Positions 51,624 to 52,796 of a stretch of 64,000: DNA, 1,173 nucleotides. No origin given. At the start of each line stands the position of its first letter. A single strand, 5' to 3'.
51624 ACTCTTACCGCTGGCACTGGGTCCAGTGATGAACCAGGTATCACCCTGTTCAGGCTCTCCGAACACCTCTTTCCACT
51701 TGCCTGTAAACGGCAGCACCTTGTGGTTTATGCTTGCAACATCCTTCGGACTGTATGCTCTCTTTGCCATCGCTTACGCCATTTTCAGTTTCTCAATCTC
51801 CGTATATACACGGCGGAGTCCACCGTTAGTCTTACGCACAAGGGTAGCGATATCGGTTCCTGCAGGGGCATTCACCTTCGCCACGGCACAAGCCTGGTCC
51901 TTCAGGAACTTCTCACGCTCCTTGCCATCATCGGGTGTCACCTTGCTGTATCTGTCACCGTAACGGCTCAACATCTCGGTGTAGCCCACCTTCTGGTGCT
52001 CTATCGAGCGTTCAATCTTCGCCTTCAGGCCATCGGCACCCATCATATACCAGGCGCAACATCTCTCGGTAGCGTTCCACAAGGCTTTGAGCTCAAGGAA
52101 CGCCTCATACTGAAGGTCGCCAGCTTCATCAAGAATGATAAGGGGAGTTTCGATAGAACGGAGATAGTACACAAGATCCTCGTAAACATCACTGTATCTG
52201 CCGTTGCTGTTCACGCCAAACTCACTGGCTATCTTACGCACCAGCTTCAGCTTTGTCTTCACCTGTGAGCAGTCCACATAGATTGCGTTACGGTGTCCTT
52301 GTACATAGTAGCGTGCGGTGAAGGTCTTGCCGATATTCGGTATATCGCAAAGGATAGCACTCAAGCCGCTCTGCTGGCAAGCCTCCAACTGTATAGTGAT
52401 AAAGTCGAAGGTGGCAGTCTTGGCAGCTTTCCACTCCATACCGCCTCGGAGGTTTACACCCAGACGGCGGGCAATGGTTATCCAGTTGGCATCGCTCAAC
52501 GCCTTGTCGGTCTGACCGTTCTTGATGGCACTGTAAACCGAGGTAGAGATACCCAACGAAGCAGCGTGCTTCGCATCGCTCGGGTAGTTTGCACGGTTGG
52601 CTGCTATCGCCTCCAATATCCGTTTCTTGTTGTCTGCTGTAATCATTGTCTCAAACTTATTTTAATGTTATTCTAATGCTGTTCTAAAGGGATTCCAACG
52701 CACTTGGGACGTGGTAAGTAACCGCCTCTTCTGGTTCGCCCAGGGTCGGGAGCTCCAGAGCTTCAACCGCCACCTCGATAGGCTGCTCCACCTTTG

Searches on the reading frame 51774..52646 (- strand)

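Call 11: search_protein_families(library=pfam, proteins=[window:51774-52646:-], max_evalue=0.01)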
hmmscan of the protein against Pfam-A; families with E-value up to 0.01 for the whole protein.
window:51774-52646:- (290 aa): 2 families
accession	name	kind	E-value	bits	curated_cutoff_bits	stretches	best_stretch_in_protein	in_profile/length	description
PF13401.12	AAA_22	-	6.5e-13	49.6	27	1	102-194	13-111/130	AAA domain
PF01381.28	HTH_3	-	0.00026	21.4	23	1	26-66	14-52/55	Helix-turn-helix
